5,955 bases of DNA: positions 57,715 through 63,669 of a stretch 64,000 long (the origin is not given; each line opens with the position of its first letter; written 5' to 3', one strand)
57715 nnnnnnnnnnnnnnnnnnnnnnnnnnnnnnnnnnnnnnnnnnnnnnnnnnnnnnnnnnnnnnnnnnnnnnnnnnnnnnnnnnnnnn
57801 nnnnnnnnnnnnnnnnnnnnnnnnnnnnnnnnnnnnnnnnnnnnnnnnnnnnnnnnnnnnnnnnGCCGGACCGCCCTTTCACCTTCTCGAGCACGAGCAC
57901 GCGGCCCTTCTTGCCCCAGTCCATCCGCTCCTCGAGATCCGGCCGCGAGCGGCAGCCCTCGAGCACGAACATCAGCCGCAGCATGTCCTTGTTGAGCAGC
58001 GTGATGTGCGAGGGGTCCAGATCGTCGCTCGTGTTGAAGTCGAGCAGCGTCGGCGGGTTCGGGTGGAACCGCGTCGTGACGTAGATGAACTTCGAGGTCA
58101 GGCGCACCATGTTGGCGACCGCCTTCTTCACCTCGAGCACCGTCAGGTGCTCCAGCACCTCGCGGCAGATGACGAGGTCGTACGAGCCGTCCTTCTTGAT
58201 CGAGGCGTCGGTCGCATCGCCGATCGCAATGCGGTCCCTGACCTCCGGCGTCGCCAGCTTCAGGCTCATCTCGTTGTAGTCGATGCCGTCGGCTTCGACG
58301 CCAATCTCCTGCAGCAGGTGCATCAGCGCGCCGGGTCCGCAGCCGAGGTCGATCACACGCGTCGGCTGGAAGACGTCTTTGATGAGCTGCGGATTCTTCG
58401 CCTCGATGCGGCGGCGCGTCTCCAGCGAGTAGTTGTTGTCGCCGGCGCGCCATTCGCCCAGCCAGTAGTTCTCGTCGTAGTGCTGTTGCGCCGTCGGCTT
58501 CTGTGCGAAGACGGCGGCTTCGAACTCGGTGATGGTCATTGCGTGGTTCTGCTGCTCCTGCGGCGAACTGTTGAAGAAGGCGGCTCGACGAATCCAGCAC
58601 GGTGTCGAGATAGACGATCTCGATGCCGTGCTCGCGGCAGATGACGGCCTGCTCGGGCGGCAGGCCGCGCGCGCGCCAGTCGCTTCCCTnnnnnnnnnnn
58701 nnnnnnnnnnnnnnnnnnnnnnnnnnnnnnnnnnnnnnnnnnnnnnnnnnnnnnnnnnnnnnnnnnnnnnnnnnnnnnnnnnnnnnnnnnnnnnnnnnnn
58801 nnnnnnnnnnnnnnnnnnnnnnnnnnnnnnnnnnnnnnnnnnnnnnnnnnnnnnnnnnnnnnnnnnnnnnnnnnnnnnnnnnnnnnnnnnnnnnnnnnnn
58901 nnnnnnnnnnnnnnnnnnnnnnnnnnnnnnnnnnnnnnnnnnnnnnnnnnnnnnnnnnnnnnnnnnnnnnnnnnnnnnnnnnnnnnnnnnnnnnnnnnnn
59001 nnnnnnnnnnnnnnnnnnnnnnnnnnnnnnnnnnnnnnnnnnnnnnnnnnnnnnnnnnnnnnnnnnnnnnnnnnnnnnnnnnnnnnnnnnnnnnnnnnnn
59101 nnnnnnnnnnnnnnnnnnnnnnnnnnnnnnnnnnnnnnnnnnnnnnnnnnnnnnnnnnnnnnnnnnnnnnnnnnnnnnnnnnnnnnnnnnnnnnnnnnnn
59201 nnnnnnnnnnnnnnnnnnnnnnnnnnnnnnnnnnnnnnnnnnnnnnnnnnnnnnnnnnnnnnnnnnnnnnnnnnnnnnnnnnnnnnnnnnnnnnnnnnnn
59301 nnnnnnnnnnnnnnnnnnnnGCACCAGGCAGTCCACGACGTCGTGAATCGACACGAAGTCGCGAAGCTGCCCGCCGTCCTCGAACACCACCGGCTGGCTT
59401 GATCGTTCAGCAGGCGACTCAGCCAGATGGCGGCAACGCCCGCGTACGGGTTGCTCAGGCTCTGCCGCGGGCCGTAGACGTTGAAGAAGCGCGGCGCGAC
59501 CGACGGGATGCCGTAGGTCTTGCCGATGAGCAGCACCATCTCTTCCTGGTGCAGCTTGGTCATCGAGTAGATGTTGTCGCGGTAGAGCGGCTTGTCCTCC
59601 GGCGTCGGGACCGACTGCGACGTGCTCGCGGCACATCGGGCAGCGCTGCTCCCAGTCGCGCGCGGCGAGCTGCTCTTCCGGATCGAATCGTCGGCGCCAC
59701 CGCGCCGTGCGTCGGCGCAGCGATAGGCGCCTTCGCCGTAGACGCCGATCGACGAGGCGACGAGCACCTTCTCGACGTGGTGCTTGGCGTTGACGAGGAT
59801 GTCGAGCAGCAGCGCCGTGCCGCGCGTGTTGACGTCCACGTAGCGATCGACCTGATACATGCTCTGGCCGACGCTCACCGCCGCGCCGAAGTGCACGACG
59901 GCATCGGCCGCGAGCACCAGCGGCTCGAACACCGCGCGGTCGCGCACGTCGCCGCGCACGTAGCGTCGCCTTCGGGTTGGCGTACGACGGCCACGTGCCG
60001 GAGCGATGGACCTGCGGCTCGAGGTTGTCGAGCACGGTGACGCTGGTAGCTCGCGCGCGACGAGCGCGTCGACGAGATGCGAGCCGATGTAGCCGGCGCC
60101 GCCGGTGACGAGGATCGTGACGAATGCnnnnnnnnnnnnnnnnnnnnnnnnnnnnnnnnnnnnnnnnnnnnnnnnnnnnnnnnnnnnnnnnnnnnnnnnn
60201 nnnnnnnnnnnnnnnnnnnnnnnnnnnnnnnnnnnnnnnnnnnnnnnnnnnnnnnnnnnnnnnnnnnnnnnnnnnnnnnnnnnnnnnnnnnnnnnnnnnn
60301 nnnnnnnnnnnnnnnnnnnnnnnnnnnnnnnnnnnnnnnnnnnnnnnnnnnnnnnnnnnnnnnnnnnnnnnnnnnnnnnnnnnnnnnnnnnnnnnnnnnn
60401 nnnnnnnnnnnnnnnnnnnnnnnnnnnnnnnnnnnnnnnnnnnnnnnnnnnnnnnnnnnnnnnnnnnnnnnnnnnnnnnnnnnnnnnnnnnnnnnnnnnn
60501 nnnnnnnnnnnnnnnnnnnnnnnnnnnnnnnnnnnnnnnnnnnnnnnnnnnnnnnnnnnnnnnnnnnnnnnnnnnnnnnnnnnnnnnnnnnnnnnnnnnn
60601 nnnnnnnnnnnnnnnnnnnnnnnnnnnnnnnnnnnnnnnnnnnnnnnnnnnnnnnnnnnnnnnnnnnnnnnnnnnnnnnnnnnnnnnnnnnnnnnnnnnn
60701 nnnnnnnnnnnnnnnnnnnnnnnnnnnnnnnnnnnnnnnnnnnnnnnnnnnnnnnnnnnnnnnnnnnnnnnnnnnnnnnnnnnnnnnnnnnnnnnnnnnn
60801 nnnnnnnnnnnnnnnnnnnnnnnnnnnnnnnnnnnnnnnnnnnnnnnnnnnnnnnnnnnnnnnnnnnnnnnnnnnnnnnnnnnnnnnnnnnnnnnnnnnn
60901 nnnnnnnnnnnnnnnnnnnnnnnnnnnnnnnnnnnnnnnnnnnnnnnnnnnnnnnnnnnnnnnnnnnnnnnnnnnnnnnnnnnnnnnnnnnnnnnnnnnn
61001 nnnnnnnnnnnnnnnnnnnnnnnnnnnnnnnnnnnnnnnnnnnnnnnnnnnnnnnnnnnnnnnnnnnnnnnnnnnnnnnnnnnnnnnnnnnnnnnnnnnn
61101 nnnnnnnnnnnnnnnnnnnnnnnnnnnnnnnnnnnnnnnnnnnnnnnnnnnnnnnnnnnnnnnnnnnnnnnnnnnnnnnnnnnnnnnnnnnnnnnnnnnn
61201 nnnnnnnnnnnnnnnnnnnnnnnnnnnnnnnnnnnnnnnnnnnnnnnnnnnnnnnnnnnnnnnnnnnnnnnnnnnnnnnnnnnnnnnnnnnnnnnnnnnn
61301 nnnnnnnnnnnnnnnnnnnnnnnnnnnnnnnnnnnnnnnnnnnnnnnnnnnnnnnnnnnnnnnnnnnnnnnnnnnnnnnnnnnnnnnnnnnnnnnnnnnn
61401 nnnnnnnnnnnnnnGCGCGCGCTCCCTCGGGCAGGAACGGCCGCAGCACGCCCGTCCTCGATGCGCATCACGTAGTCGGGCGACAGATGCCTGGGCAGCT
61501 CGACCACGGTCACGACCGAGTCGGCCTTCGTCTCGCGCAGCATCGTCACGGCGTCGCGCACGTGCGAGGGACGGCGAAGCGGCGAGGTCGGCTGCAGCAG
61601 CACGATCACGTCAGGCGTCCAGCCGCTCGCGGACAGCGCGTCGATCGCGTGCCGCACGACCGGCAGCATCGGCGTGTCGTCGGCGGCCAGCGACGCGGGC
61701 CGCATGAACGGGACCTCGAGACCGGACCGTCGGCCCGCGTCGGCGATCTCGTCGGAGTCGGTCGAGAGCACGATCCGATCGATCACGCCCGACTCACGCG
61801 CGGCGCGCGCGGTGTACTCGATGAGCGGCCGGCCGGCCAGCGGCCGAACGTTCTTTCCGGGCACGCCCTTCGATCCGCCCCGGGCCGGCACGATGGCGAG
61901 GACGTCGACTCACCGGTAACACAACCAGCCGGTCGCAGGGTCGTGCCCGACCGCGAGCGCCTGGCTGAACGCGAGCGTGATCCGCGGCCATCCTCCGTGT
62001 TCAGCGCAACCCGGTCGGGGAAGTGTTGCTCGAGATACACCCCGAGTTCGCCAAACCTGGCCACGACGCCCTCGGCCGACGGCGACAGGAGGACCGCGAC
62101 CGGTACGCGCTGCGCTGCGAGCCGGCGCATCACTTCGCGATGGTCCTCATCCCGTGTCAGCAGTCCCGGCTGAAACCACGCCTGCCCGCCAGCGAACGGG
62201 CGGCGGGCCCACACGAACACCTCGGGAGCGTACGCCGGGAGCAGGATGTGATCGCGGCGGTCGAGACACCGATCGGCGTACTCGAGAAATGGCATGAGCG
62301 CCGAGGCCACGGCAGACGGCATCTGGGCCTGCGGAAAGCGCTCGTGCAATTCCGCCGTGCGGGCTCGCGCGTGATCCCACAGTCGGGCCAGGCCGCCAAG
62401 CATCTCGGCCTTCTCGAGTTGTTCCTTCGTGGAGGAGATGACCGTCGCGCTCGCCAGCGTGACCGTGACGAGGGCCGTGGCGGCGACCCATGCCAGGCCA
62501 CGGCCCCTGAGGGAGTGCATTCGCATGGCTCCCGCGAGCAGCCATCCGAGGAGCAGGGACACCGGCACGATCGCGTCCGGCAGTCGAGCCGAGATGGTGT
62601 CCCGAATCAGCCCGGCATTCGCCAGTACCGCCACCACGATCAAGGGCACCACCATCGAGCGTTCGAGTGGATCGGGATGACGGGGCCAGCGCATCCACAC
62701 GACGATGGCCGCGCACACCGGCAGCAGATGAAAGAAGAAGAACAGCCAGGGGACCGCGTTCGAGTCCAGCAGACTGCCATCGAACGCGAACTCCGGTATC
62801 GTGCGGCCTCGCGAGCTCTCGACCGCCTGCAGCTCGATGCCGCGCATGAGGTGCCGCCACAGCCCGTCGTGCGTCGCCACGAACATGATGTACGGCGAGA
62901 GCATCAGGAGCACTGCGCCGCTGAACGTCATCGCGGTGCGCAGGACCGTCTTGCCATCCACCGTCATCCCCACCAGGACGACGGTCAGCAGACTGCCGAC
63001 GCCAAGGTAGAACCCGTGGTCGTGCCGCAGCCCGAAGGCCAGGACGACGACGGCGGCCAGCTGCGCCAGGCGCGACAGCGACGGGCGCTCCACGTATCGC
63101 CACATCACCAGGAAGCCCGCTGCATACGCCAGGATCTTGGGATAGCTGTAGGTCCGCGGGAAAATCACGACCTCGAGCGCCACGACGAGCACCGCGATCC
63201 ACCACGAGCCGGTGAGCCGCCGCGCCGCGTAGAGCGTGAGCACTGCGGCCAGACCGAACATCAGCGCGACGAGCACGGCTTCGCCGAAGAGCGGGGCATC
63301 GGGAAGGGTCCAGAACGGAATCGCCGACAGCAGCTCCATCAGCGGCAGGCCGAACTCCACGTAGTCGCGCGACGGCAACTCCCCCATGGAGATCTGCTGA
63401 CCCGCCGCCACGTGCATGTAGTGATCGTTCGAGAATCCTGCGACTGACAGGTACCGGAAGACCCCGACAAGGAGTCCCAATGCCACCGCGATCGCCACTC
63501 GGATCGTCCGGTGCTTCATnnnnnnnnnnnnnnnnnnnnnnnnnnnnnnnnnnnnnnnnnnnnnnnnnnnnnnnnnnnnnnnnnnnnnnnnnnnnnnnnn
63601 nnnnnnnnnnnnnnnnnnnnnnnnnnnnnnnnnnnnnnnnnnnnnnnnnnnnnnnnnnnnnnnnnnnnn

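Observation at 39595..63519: Five-member paralogous family (P) of ~550-580-aa polytopic membrane proteins ending in TG(W/L)PCF, possibly an undescribed GT-C-like glycosyltransferase family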

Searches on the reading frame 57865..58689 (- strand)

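Call 32: search_protein_families(library=pfam, proteins=[window:57865-58689:-], max_evalue=0.01)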
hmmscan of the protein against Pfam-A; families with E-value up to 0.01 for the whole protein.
window:57865-58689:- (275 aa): 8 families
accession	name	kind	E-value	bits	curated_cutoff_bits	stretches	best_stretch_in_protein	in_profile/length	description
PF08241.18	Methyltransf_11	-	4.4e-12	46.9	21.2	1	114-198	2-87/95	Methyltransferase domain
PF13649.12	Methyltransf_25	-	5.1e-12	46.8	27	1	112-198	1-93/97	Methyltransferase domain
PF13489.12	Methyltransf_23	-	2.4e-11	44.1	27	1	101-184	15-96/164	Methyltransferase domain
PF13847.12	Methyltransf_31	-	2.3e-10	40.8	27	1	110-202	5-105/145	Methyltransferase domain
PF08242.18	Methyltransf_12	-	1e-09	39.4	30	1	113-197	1-91/98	Methyltransferase domain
PF03848.20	TehB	-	7.3e-07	29.3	20.4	1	105-199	27-125/193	Tellurite resistance protein TehB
PF07021.18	MetW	-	5.4e-06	26.6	21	1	107-202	12-106/193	Methionine biosynthesis protein MetW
PF05175.20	MTS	-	0.0042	17.2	23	1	110-175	33-104/170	Methyltransferase small domain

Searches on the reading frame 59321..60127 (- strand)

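Call 32: search_protein_families(library=pfam, proteins=[window:59321-60127:-], max_evalue=0.01)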
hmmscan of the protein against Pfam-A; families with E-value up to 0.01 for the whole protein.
window:59321-60127:- (269 aa): 7 families
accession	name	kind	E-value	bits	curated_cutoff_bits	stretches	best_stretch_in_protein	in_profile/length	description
PF01370.27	Epimerase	-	5.3e-30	105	20.9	1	5-243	1-197/240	NAD dependent epimerase/dehydratase family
PF16363.11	GDP_Man_Dehyd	-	1.9e-27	97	27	2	6-132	1-135/332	GDP-mannose 4,6 dehydratase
PF01073.25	3Beta_HSD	-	9.4e-14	51.5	22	1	6-133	1-123/280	3-beta hydroxysteroid dehydrogenase/isomerase family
PF07993.18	NAD_binding_4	-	7.7e-08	32.2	20.1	1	66-228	81-212/258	Male sterility protein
PF02719.21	Polysacc_synt_2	-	4.5e-06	26.5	20.2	1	5-125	1-127/293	Polysaccharide biosynthesis protein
PF13460.12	NAD_binding_10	-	0.00019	21.8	27.2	1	9-132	1-104/184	NAD(P)H-binding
PF04321.23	RmlD_sub_bind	-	0.00062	19.4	27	1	4-107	2-85/287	RmlD substrate binding domain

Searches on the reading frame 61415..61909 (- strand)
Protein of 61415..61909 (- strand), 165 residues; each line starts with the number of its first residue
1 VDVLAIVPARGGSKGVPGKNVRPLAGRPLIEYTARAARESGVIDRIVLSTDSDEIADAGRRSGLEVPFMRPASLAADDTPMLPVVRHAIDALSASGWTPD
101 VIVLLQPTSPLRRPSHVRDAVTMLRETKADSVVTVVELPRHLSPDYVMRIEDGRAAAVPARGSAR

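Call 32: search_protein_families(library=pfam, proteins=[window:61415-61909:-], max_evalue=0.01)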
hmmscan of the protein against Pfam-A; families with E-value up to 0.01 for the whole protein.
window:61415-61909:- (165 aa): 3 families
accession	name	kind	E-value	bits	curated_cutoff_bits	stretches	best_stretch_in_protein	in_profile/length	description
PF02348.25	CTP_transf_3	-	4.2e-26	92.6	22.6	1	5-136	2-126/217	Cytidylyltransferase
PF12804.13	NTP_transf_3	-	8.3e-06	26.5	27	1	19-133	16-120/160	MobA-like NTP transferase domain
PF01128.25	IspD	-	0.00083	19.6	27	1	4-125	2-118/221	2-C-methyl-D-erythritol 4-phosphate cytidylyltransferase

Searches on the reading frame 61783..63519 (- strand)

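Call 7: search_protein_families(library=pfam, proteins=[window:61783-63519:-], max_evalue=1)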
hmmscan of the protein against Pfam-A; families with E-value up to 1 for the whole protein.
window:61783-63519:- (578 aa): 1 family
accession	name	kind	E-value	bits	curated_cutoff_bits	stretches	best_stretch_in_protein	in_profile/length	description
PF03142.21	Chitin_synth_2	-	0.086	11.9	27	1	82-128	436-483/527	Chitin synthase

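Call 8: search_protein_families(library=ncbifam, proteins=[window:61783-63519:-], max_evalue=1)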
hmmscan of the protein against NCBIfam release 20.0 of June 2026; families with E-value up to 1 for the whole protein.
window:61783-63519:- (578 aa): 0 families
